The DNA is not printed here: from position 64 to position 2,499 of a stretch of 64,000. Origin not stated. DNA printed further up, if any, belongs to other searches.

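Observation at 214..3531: Translationally coupled operon: tandem AAA+ ATPase, metallophosphoesterase and kinase-like protein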

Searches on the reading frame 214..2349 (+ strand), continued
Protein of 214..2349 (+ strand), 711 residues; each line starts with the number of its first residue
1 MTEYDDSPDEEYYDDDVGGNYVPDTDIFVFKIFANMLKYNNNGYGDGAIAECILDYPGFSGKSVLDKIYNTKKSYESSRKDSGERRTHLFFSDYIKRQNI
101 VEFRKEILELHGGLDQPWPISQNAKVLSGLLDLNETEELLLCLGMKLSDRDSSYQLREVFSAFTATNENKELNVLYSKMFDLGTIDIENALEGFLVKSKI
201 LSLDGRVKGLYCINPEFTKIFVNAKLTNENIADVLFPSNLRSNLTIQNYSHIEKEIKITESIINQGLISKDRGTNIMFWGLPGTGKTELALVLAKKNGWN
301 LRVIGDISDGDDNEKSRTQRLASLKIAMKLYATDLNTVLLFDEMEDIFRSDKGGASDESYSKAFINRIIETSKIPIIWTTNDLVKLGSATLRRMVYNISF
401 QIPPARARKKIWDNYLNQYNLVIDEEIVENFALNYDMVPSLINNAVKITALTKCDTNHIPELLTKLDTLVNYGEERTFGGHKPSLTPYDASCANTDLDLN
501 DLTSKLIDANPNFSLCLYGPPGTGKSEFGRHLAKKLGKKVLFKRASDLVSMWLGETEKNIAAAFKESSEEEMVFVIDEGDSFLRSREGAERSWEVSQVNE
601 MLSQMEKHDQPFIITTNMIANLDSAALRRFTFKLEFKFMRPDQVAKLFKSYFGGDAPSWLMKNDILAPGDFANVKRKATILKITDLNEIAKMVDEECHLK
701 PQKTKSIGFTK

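Call 22: find_related_loci(query=window:214-2346:+, collection=viral_contigs, flank=8000)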
Query window:214-2346:+ (711 aa) in viral_contigs; peptide patterns used: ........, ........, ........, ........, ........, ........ (x = any residue, [..] = any of these).
25 stretches matched a pattern; 1 encode a relative of the query (tblastn E <= 1e-3); 1 distinct loci.
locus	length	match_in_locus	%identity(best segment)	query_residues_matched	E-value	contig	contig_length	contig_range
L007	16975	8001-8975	32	239-681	6e-48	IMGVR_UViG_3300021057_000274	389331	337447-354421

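Call 28: find_encoding_contigs(protein=P0003, flank=6000, max_places=1)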
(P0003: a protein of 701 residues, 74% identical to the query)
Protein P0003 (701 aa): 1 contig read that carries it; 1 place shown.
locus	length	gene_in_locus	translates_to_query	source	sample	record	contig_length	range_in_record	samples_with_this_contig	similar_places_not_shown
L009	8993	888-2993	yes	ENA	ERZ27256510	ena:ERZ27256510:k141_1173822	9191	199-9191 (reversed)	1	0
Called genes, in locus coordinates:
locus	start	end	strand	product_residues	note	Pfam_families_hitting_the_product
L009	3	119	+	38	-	?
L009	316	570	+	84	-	-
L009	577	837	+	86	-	-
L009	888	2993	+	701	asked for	PF05496:RuvB_N (faint), PF13191:AAA_16 (faint), PF00004:AAA, PF00910:RNA_helicase (faint), PF07728:AAA_5 (faint), PF13238:AAA_18 (faint), PF13401:AAA_22 (faint), PF00004:AAA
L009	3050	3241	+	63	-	-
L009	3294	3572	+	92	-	-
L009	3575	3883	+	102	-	-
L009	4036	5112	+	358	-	PF00004:AAA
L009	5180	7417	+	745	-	-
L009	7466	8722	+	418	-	PF26926:Phage_T4_rIIB, PF00550:PP-binding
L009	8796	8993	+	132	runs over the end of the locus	?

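Call 29: find_encoding_contigs(protein=P0004, flank=6000, max_places=1)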
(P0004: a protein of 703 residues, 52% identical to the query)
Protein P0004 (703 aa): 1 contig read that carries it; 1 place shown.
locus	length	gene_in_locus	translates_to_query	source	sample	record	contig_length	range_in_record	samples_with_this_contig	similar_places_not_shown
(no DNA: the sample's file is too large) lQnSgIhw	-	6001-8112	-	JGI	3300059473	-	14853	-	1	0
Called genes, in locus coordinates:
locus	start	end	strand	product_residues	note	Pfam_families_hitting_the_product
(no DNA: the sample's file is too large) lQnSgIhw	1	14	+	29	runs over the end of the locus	-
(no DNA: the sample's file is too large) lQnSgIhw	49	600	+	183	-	PF13532:2OG-FeII_Oxy_2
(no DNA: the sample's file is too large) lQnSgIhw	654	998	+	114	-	-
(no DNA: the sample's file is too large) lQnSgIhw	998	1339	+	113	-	-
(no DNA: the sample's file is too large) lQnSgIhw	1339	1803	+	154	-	-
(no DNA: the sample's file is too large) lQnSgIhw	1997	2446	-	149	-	-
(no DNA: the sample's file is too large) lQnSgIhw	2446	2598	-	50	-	-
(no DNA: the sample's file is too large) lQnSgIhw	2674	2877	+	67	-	-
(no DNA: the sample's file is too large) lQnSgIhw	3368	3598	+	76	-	-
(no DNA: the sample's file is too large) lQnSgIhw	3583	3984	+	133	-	-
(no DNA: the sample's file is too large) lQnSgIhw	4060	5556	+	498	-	PF00270:DEAD, PF04851:ResIII, PF18766:SWI2_SNF2, PF00271:Helicase_C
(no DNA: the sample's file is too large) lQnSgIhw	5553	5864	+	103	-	-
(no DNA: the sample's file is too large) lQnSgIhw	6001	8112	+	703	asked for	PF13191:AAA_16 (faint), PF13401:AAA_22 (faint), PF00004:AAA, PF00910:RNA_helicase (faint), PF07728:AAA_5 (faint), PF13238:AAA_18 (faint), PF20720:nSTAND3 (faint), PF00004:AAA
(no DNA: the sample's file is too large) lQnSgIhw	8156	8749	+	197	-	-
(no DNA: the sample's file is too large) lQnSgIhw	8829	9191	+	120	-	PF12844:HTH_19 (weak), PF13560:HTH_31, PF01381:HTH_3, PF13443:HTH_26 (weak)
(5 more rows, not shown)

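Call 30: find_encoding_contigs(protein=P0010, flank=6000, max_places=1)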
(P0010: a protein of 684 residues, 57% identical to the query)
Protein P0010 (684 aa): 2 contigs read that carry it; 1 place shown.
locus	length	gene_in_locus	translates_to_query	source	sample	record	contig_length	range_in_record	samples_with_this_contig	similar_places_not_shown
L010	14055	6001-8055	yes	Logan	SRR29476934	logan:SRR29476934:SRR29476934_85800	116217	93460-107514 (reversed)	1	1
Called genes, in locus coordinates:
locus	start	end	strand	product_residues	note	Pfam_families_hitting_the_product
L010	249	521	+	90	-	-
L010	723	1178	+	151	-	-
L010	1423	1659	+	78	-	-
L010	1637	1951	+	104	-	-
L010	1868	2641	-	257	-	-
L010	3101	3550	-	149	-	-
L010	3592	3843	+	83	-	-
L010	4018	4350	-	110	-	-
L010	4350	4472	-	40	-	-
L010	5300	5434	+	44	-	-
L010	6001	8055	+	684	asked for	PF13238:AAA_18 (faint), PF00004:AAA, PF00910:RNA_helicase (faint), PF07728:AAA_5 (faint), PF13191:AAA_16 (faint), PF13401:AAA_22 (faint), PF13521:AAA_28 (faint), PF00004:AAA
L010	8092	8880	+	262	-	-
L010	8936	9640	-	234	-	-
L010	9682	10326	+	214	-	PF05728:UPF0227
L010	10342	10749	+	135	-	PF13560:HTH_31, PF01381:HTH_3, PF12844:HTH_19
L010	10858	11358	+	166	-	-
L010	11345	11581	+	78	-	-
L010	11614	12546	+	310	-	PF13793:Pribosyltran_N, PF00156:Pribosyltran, PF14572:Pribosyl_synth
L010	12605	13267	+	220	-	-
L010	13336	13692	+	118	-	-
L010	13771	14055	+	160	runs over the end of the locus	-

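Call 31: find_encoding_contigs(protein=P0016, flank=6000, max_places=1)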
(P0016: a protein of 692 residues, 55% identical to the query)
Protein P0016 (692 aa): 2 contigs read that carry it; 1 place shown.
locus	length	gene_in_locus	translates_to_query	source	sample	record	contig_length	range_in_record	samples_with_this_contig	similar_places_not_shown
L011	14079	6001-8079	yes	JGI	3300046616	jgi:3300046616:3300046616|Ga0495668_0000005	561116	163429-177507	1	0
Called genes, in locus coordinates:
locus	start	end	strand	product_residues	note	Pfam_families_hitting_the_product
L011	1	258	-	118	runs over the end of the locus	-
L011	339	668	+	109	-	-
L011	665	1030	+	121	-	-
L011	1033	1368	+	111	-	-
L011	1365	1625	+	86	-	-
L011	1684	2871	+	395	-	PF21189:PHA02142 (weak), PF09414:RNA_ligase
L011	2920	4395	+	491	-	-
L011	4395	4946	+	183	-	-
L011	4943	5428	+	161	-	-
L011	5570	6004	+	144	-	PF00383:dCMP_cyt_deam_1, PF14437:MafB19-deam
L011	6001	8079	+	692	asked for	PF00004:AAA, PF00910:RNA_helicase (faint), PF07728:AAA_5 (faint), PF13238:AAA_18 (faint), PF00004:AAA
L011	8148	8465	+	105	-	-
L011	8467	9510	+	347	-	PF00478:IMPDH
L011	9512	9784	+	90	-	-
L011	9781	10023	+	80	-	-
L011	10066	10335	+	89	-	-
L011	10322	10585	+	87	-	-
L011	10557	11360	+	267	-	PF04446:Thg1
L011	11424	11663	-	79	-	-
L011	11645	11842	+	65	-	-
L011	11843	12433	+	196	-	-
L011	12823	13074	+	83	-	-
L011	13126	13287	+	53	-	-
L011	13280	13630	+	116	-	-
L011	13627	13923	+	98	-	-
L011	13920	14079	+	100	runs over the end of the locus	-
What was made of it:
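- The L011 AAA+ homologue is flanked by an RNA ligase and Thg1 (call 31).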

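Call 62: search_solved_structures(query=window:214-2346:+, max_evalue=1e-8)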
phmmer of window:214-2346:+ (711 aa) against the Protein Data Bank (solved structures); distinct sequences matched with E-value up to 1e-8: 132 (the best 60 are shown).
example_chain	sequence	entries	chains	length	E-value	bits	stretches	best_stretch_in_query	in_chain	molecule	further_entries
6chs_H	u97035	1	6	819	6.6e-23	84.2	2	505-646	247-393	Putative cell division control protein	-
6oaa_B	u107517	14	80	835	1.2e-22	83.4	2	505-646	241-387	Cell division control protein 48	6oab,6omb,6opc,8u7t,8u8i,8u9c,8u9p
8dar_A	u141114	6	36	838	1.2e-22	83.3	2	505-646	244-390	Cell division control protein 48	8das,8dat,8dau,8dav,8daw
6oa9_A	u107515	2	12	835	3.2e-22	82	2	505-646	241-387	Cell division control protein 48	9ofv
9ox9_A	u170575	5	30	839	4.4e-21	78.2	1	505-647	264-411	vesicle-fusing ATPase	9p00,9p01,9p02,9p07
5vc7_A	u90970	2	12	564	1.6e-20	76.3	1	509-643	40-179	VCP-like ATPase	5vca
9m4n_A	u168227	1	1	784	1.8e-20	76.2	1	505-647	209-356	Cell division control protein 48 homolog A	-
9m3v_A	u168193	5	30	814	2e-20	76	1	505-647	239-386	Cell division control protein 48 homolog A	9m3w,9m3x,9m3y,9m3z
7wub_D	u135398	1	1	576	2.1e-20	75.9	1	505-646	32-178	Transitional endoplasmic reticulum ATPase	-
7wub_C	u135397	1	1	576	2.1e-20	75.9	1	505-646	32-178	Transitional endoplasmic reticulum ATPase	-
6mck_A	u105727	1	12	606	2.6e-20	75.6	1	505-646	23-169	Transitional endoplasmic reticulum ATPase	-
8rs9_A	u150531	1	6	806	3.3e-20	75.3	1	505-646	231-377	Transitional endoplasmic reticulum ATPase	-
5g4g_A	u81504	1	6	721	3.5e-20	75.2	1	509-643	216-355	VCP-LIKE ATPASE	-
5g4f_A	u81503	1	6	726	3.6e-20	75.2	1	509-643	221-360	VCP-LIKE ATPASE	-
8pqx_A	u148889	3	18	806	4.5e-20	74.9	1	505-646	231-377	Transitional endoplasmic reticulum ATPase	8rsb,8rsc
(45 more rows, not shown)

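Call 73: find_encoding_contigs(protein=P0056, flank=6000, max_places=1)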
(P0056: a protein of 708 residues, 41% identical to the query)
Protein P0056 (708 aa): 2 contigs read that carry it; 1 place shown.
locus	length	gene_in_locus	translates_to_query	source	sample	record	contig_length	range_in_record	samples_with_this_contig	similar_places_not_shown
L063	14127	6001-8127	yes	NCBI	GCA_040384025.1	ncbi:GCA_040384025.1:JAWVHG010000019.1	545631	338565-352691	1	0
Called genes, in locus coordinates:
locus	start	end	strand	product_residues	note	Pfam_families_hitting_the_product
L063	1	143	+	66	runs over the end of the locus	-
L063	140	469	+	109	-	-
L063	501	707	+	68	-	-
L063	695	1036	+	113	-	-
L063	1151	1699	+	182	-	-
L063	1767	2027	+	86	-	-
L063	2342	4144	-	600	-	-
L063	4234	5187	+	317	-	PF26128:Gad2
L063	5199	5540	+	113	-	-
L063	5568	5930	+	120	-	-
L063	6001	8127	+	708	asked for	PF01695:IstB_IS21 (faint), PF07728:AAA_5 (faint), PF05496:RuvB_N (faint), PF05673:DUF815 (faint), PF00158:Sigma54_activat (faint), PF06068:TIP49 (faint), PF00004:AAA, PF00004:AAA, +6 more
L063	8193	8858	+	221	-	PF00702:Hydrolase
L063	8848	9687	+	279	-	PF15610:PRTase_3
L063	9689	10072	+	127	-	-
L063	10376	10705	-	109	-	-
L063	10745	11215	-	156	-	-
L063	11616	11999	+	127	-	-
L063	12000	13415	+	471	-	-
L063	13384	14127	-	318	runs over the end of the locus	-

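Call 74: find_encoding_contigs(protein=window:214-2349:+, flank=10000, max_places=3)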
Protein window:214-2349:+ (711 aa): 1 contig read that carries it; 1 place shown.
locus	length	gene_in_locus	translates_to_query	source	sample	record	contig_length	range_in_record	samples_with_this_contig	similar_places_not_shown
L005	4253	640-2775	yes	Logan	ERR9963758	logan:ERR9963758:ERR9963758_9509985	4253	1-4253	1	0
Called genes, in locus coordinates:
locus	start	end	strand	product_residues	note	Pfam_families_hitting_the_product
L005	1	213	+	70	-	?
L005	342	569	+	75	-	PF19976:GAAD (weak)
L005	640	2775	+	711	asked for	PF07728:AAA_5 (faint), PF20720:nSTAND3 (faint), PF05496:RuvB_N (faint), PF13191:AAA_16 (faint), PF00004:AAA, PF00910:RNA_helicase (faint), PF13238:AAA_18 (faint), PF00004:AAA, +2 more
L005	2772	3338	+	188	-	-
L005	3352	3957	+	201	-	-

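Call 75: search_protein_families(library=pfam, proteins=[L010:8092-8877:+, L063:8193-8855:+, L011:8148-8462:+, L009:3050-3238:+, L009:3294-3569:+, L009:3575-3880:+, L063:5568-5927:+, L010:8936-9637:-, L009:4036-5109:+], max_evalue=0.01)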
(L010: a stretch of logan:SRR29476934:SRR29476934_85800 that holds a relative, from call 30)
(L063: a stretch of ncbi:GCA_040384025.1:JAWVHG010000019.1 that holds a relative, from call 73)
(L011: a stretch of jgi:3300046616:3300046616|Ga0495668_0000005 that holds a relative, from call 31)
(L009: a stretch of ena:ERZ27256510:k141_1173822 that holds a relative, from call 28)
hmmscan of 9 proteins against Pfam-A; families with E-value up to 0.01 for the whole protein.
L010:8092-8877:+ (262 aa): 0 families

L063:8193-8855:+ (221 aa): 2 families
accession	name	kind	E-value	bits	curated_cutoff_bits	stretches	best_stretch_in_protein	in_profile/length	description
PF00702.32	Hydrolase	-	1.6e-09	38.9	26.4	1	31-194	42-191/191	haloacid dehalogenase-like hydrolase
PF13419.12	HAD_2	-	0.00082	20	23.8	1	83-197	61-175/178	Haloacid dehalogenase-like hydrolase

L011:8148-8462:+ (105 aa): 0 families

L009:3050-3238:+ (63 aa): 0 families

L009:3294-3569:+ (92 aa): 0 families

L009:3575-3880:+ (102 aa): 0 families

L063:5568-5927:+ (120 aa): 0 families

L010:8936-9637:- (233 aa): 3 families
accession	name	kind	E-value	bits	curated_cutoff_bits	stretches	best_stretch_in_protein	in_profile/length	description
PF01844.29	HNH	-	0.00025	21.6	21.4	1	27-49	14-36/47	HNH endonuclease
PF07460.16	NUMOD3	-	0.00032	21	20.4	0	138-163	5-37/37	NUMOD3 motif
PF14279.12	HNH_5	-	0.001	19.4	27.5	1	26-47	12-33/56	HNH endonuclease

L009:4036-5109:+ (358 aa): 6 families
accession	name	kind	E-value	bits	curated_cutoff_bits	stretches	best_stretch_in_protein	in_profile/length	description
PF00004.35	AAA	-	4.8e-09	37.2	21.2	1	77-181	1-123/131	ATPase family associated with various cellular activities (AAA)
PF06745.19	ATPase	-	0.00019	21.4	26.6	1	76-128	21-74/231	KaiC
PF14532.12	Sigma54_activ_2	-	0.0005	20.7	25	1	73-163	20-106/138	Sigma-54 interaction domain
PF00910.28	RNA_helicase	-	0.0015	19.5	21.5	1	77-158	1-79/105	RNA helicase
PF07724.20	AAA_2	-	0.002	18.6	27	0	127-158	76-107/166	AAA domain (Cdc48 subfamily)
PF20720.3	nSTAND3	-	0.002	18.3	27.2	1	76-134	19-73/155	Novel STAND NTPase 3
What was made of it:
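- L063 was not in those scans: its called genes and their Pfam labels show a HAD hydrolase downstream and no MPE or kinase (calls 73, 75). In the 545-kb contig, the AAA+ homologue is followed directly by a HAD-family hydrolase, another phosphatase superfamily (calls 73, 75).
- Tried and rejected: "AAA+ is always followed by a phosphohydrolase": true in only 1 of 5 relatives (call 75).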

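Call 86: search_protein_families(library=padloc, proteins=[L006:2080-4149:-, L006:4071-5282:-, L006:5509-7593:+, L006:7681-8700:+, L006:8769-9302:+, L006:9334-10083:-], max_evalue=0.001)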
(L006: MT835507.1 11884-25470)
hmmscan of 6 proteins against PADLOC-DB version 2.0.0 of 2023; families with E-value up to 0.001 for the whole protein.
L006:2080-4149:- (689 aa): 8 families
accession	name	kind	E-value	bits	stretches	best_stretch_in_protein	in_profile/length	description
PDLC03829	ZacB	-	3e-12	44.2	1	43-364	21-335/586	-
PDLC04553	PDC-M27B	-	3.3e-09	33.9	1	42-420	15-389/635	-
PDLC02588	DrmC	-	5.9e-09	33.9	1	325-370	191-234/256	DrmC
PDLC02606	DrmC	-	1.4e-06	26.2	1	323-372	117-166/182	DrmC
PDLC02585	DrmC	-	2.3e-06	25.3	1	313-373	182-238/253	DrmC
PDLC02614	DrmC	-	0.00011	20.1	0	325-367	99-139/153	DrmC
PDLC02597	DrmC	-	0.00042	18.3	0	325-369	183-225/242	DrmC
PDLC02607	DrmC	-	0.00059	17.2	0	312-364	187-238/265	DrmC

L006:4071-5282:- (403 aa): 1 family
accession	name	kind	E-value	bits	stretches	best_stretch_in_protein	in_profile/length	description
PDLC04552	PDC-M27A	-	2e-08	31.4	0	319-395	375-449/460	-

L006:5509-7593:+ (695 aa): 11 families
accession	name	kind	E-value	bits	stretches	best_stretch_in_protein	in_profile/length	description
PDLC02196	IetA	-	1.7e-41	140.9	2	486-636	121-274/374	-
PDLC02195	IetA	-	1.1e-37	128.3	2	486-637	136-290/395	-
PDLC04232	IetA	-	3.8e-33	113.3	2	483-656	112-290/330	-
PDLC04231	IetA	-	2e-25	88.1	2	485-612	115-245/262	-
PDLC00915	TRIP13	-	9.4e-20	69.2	3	492-630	68-227/302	TRIP13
PDLC03838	DolB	-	6.4e-12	43.4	1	490-557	169-241/375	-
PDLC00914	TRIP13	-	3.9e-11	40.9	1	492-645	76-249/302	TRIP13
PDLC04140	mad8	-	3.9e-06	24.6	1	251-346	26-112/314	mads_8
PDLC01515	Csx3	-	9.5e-05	20.1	0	250-280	4-34/183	"CAS-I,CAS-III; associated"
PDLC03924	MkoC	-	0.00059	16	0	180-273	196-288/1136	-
PDLC03920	MkoA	-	0.00061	16.2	0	255-269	634-648/1112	-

L006:7681-8700:+ (340 aa): 3 families
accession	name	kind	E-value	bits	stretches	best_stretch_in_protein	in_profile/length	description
PDLC01652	WYL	-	1.6e-27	94.8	1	153-333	12-162/162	"CAS-I,CAS-II,CAS-III,CAS-IV,CAS-V,CAS-VI; associated_signaling"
PDLC01457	WYL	-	1e-19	69.1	1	13-256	3-221/229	"CAS-I,CAS-II,CAS-III,CAS-IV,CAS-V,CAS-VI; associated_signaling"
PDLC01766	Cas3c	-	6.9e-09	32.5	1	157-337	133-317/1009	-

L006:8769-9302:+ (178 aa): 0 families

L006:9334-10083:- (249 aa): 0 families
